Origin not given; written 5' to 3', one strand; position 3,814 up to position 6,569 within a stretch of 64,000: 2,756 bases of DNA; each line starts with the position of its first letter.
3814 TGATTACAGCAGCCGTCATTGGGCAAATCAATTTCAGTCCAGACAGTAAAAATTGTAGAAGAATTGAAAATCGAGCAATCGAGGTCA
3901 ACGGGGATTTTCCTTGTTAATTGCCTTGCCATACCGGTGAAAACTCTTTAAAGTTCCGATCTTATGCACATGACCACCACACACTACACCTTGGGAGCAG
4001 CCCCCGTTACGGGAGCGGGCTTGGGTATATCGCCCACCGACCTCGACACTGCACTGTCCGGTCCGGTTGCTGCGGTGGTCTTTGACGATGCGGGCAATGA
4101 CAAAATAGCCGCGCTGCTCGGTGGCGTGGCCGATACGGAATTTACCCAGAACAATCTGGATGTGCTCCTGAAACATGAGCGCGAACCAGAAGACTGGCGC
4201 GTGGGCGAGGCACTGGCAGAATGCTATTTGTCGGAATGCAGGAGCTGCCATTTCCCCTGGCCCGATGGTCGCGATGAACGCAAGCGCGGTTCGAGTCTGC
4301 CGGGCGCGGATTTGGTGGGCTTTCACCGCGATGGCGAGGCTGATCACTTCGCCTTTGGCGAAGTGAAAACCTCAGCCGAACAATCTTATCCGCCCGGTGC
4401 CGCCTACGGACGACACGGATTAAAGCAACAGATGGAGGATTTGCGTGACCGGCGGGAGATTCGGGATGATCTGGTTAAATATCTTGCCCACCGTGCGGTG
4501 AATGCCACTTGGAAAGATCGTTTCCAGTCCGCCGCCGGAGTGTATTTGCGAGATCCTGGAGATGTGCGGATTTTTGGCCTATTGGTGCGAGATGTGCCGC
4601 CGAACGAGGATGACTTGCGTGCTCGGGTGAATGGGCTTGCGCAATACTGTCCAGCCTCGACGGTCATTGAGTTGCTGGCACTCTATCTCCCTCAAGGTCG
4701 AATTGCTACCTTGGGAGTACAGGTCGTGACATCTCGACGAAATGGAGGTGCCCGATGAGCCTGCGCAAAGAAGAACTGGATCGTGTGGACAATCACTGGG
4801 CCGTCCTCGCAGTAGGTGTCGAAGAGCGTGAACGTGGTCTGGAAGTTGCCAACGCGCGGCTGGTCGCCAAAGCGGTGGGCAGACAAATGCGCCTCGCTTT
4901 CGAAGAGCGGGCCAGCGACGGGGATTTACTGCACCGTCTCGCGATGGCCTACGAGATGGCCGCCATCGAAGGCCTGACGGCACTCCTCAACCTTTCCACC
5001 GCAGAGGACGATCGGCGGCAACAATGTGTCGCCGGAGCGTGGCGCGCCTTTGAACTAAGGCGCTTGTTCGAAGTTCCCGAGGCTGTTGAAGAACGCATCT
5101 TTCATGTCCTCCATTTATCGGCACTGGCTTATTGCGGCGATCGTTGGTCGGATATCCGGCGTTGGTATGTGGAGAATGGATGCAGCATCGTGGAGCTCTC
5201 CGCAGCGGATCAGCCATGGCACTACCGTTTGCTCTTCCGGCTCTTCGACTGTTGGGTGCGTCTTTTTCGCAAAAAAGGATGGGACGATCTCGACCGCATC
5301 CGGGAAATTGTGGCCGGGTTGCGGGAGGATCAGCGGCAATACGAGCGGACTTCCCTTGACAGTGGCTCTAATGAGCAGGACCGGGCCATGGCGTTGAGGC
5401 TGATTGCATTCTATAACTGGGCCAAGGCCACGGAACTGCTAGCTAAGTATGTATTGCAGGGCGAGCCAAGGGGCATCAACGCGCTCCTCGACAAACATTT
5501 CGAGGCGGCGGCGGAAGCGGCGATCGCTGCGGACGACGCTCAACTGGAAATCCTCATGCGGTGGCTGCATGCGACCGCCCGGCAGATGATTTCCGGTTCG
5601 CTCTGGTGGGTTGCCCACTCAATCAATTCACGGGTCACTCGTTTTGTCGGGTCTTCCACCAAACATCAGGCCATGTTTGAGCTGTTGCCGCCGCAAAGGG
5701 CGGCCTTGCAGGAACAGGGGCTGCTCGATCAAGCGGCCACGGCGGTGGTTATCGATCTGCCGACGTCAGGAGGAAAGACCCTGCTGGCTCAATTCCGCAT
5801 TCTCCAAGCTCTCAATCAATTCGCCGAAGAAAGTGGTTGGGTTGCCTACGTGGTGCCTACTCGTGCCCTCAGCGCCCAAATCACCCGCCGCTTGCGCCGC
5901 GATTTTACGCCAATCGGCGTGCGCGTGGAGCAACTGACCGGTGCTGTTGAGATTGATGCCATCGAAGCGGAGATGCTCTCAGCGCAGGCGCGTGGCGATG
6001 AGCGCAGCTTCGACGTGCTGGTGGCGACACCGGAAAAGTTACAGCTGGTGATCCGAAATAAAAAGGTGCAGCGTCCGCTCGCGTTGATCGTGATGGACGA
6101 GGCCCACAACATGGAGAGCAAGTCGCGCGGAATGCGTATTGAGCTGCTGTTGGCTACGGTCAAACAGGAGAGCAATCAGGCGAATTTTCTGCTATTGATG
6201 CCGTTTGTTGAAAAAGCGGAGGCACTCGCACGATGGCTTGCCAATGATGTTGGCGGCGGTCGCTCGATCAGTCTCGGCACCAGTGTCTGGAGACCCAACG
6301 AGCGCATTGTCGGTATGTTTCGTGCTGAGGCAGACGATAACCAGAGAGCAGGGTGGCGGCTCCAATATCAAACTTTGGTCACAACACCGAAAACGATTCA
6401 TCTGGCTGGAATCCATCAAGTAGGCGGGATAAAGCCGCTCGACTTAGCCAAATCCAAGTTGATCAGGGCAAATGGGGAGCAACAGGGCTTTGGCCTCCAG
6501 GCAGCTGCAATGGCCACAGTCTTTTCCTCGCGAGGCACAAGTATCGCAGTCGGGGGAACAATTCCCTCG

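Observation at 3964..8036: Intact Hachiman-like nuclease-helicase pair nested inside a type I R-M operon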

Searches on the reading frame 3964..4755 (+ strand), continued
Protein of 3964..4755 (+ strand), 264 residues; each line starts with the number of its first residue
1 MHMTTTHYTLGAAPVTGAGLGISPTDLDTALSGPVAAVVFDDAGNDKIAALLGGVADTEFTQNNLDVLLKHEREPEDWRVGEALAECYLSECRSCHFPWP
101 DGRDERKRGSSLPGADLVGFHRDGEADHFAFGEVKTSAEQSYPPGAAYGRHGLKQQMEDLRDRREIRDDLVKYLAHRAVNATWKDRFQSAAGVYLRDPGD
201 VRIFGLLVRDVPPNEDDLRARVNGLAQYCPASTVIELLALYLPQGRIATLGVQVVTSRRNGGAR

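Call 53: search_protein_families(library=padloc, alignment_id=A5, max_evalue=1e-10)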
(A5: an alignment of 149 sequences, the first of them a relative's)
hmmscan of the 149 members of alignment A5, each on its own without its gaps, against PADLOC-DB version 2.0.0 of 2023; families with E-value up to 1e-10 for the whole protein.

A. member 1, L002:4649-5113:- (155 aa): 1 family
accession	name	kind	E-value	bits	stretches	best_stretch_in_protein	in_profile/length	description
PDLC03566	REase_II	-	4.7e-37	125.8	1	5-133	93-220/235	Type II restriction enzyme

B. families by the number of members that match (of 149 scanned): 454 families (the first 25 are shown)
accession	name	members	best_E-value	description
PDLC04135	mad3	5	7.6e-51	mads_3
PDLC02980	AriA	5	1e-22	-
PDLC03099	Specificity_I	4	8.8e-42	Type I specificity subunit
PDLC03086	Specificity_I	4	1.1e-41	Type I specificity subunit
PDLC03089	Specificity_I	4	7.9e-38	Type I specificity subunit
PDLC03168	Specificity_I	4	4.6e-35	Type I specificity subunit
PDLC03068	Specificity_I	4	8.4e-35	Type I specificity subunit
PDLC03154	Specificity_I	4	1.2e-32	Type I specificity subunit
PDLC04140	mad8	4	7.6e-22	mads_8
PDLC00067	GajA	3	2e-83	AAA ATPase domain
PDLC03107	Specificity_I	3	1.9e-78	Type I specificity subunit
PDLC03189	Specificity_I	3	8.2e-73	Type I specificity subunit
PDLC03069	Specificity_I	3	3.9e-55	Type I specificity subunit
PDLC02358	Old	3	1.6e-51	Old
PDLC02979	AriA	3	4.1e-45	-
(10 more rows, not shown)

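Call 60: search_dna_similar(query=window:3964-4755:+, collection=plasmids, mode=protein, max_rows=25)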
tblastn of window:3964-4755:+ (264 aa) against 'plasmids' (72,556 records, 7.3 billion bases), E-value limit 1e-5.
No match.

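Call 61: search_dna_similar(query=window:3964-4755:+, collection=phages, mode=protein, max_rows=10)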
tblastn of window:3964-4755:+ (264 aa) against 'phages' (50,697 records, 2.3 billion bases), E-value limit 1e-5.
No match.

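Call 66: search_protein_families(library=pfam, proteins=[P0268, P0267, P0260, P0257, P0255, P0254, P0253, P0252, P0250, P0249], max_evalue=0.1)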
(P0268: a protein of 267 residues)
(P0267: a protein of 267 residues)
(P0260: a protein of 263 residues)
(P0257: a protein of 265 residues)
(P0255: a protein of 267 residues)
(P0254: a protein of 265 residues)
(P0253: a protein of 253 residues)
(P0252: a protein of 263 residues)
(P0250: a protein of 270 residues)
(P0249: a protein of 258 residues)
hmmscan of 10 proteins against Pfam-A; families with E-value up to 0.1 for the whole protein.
P0268 (267 aa): 2 families
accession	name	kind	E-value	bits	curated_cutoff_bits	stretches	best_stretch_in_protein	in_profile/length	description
PF08878.16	HamA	-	0.0021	18.4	25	1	83-146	50-114/230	HamA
PF08453.16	Peptidase_M9_N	-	0.068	13.3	23.9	1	176-211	82-117/183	Peptidase family M9 N-terminal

P0267 (267 aa): 1 family
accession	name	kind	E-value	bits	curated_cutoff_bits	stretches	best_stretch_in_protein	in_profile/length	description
PF11659.14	DUF3261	-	0.07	13.4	22.3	0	58-111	31-81/137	Protein of unknown function (DUF3261)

P0260 (263 aa): 0 families

P0257 (265 aa): 0 families

P0255 (267 aa): 0 families

P0254 (265 aa): 2 families
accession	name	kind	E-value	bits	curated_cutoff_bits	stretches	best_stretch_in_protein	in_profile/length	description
PF08878.16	HamA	-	0.019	15.3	25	1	85-145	52-113/230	HamA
PF12896.12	ANAPC4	-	0.035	14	23.1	1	32-73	53-94/203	Anaphase-promoting complex, cyclosome, subunit 4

P0253 (253 aa): 0 families

P0252 (263 aa): 0 families

P0250 (270 aa): 0 families

P0249 (258 aa): 0 families

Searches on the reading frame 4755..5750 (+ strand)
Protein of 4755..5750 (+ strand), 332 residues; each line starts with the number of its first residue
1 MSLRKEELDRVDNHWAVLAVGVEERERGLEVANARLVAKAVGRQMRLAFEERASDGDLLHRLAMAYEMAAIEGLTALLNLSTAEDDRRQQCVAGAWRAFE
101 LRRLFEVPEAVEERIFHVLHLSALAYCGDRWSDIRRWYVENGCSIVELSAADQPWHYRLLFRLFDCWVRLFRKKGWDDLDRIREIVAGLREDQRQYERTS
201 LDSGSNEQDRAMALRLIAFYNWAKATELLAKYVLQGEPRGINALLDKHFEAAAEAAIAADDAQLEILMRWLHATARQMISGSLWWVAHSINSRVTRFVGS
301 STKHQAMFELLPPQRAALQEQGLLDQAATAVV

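Call 44: find_homologous_proteins(query=window:4755-5750:+, max_evalue=0.00001)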
Query window:4755-5750:+ (332 aa): 174 proteins with E <= 0.00001 among 8000 candidates; the best 120 are listed.
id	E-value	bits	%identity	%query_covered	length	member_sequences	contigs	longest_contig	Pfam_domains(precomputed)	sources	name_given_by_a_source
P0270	9.5e-174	595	80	100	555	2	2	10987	PF00270.36,PF04851.22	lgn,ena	-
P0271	7.5e-164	563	81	93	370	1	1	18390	-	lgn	-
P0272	7.2e-152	523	71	100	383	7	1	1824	PF00270.36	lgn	-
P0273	1.9e-149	515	70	100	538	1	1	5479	PF00270.36,PF04851.22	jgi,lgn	jgi:hypothetical protein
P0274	5.8e-147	507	69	99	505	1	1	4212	PF00270.36,PF04851.22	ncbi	ncbi:MAG: DEAD/DEAH box helicase, partial [Deltaproteobacteria bacterium]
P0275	5.2e-144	497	68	99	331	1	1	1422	-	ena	-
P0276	2.2e-142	492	78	88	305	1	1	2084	-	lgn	-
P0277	1.6e-139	483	67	100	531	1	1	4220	PF00270.36,PF04851.22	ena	-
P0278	1.6e-135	470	65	99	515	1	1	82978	PF00270.36,PF04851.22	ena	-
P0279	4.2e-135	468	72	88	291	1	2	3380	-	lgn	-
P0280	4.3e-135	468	64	100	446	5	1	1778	PF00270.36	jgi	-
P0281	6.6e-134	464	82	75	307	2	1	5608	-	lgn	-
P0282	1.4e-132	460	61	100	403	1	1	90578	PF00270.36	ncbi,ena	-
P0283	2.8e-132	459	72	85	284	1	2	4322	-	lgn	-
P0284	1.3e-131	457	63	100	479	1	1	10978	PF00270.36,PF04851.22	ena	-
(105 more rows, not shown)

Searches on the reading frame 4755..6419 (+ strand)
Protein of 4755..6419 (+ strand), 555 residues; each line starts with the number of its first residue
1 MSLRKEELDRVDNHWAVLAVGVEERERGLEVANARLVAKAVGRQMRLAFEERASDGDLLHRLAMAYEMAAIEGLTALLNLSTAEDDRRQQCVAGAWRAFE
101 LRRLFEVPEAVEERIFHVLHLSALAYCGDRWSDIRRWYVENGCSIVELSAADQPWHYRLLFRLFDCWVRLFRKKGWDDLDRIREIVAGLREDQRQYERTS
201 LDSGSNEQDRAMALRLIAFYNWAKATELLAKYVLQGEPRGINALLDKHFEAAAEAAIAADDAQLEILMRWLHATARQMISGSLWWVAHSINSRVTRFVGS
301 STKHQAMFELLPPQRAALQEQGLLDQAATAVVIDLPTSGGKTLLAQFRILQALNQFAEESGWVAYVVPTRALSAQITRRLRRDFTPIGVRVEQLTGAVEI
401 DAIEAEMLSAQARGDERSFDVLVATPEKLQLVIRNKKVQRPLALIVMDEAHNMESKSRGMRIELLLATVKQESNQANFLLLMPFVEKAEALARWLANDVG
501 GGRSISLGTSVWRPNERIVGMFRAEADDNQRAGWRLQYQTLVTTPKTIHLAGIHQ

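Call 54: predict_structure(alignment_id=A4)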
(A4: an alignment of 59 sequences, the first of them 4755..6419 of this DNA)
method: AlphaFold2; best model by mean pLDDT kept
length: 555 residues; sequences in the alignment: 59
mean_pLDDT: 76.9   pTM: 0.68
mean pLDDT of the five models: 76.9, 76.5, 75.8, 75.4, 72.3
residues with pLDDT >= 90: 216; 70-90: 166; 50-70: 79; < 50: 94
segments of 3 or more residues with pLDDT < 50: 320-330, 336-341, 450-460, 482-486, 498-524, 526-539, 541-555
pLDDT, mean of each block of 10 residues (from residue 1): 82 98 97 91 83 96 98 89 87 97 96 97 95 91 92 94 96 81 93 90 91 97 97 86 96 98 97 93 68 62 54 52 42 47 66 74 80 80 82 76 79 66 84 82 69 43 69 62 50 55 43 39 45 45 38 33
secondary structure, 60 per line:
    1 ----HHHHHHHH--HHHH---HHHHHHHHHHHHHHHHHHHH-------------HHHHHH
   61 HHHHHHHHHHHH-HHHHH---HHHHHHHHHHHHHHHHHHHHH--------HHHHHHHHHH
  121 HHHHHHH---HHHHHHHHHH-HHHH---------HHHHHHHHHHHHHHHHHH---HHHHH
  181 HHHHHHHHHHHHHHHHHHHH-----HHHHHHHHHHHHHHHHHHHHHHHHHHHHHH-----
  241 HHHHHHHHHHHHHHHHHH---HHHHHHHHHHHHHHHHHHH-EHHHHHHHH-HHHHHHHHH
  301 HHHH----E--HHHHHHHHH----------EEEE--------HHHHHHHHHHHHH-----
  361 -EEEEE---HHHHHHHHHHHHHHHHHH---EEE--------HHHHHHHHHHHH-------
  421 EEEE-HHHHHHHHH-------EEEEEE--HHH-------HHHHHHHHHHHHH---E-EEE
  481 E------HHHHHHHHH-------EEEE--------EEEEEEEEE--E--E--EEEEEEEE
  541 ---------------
elements in order: H5-12 H15-18 H22-41 H55-72 H74-78 H82-102 H111-127 H131-140 H142-145 H155-172 H176-200 H206-235 H241-258 H262-280 H283-290 H292-304 H312-320 E331-334 H343-355 E362-366 H370-387 E391-393 H402-413 E421-424 H426-434 E442-447 H460-472 E478-481 H488-496 E504-507 E516-524 E533-540

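Call 56: fold_search(model_id=the predicted structure, library=pdb)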
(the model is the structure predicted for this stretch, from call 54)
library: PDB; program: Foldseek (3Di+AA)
matches with E <= 10: 952; with E <= 0.001: 7
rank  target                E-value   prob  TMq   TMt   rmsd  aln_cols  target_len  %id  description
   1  8vxa_A                1.6e-11  1.00  0.55  0.30   6.9       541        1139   20  Structure of HamB-DNA complex, conformation 1, from the Escherichia coli Hachiman defense system (released 2024-03-13)
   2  8vx9_B                7.0e-11  1.00  0.53  0.28  11.2       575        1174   19  Structure of HamAB apo complex from the Escherichia coli Hachiman defense system (released 2024-03-13)
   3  8vxy_B                1.1e-10  1.00  0.56  0.30   9.4       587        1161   20  Structure of HamA(E138A,K140A)B-plasmid DNA complex from the Escherichia coli Hachiman defense system (released 2024-03-13)
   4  9b15_B                6.3e-04  1.00  0.30  0.25   4.3       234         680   24  Superfamily 2 helicase Hel308 containing the beta-hairpin from DNA pol theta helicase-like domain (released 2025-03-19)
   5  3dkp                  8.5e-04  1.00  0.26  0.52   6.2       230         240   21  Human DEAD-box RNA-helicase DDX52, conserved domain I in complex with ADP (released 2008-08-12)
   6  2va8_A                8.9e-04  1.00  0.29  0.24  10.7       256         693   21  DNA Repair Helicase Hel308 (released 2008-01-15)
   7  9g44_A                8.9e-04  0.99  0.25  0.18  25.9       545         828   12  Structure of the minimal type I-F2 CRISPR-Cas DNA-interference complex. (released 2026-01-21)
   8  2zj2                  1.3e-03  1.00  0.28  0.24   5.8       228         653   24  Archaeal DNA helicase Hjm apo state in form 1 (released 2009-02-10)
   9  6zns                  1.7e-03  1.00  0.30  0.26   4.5       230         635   20  Crystal Structure of DUF1998 helicase MrfA (released 2020-11-25)
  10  8ark_C                1.7e-03  1.00  0.28  0.51   5.2       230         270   20  Crystal structure of DEAD-box protein Dbp2 in apo form (released 2023-03-22)
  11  9b15_A                2.3e-03  1.00  0.30  0.25   5.3       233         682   24  Superfamily 2 helicase Hel308 containing the beta-hairpin from DNA pol theta helicase-like domain (released 2025-03-19)
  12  5ooq_A                2.4e-03  1.00  0.24  0.14   4.4       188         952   26  Structure of the Mtr4 Nop53 Complex (released 2017-09-20)
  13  2zj8                  3.1e-03  1.00  0.28  0.23   5.8       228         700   24  Archaeal DNA helicase Hjm apo state in form 2 (released 2009-02-10)
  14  2zj5                  3.4e-03  1.00  0.29  0.24   5.4       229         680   25  Archaeal DNA helicase Hjm complexed with ADP in form 1 (released 2009-02-10)
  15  5zbz                  3.9e-03  1.00  0.28  0.62   5.5       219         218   17  Crystal structure of the DEAD domain of Human eIF4A with sanguinarine (released 2019-02-20)
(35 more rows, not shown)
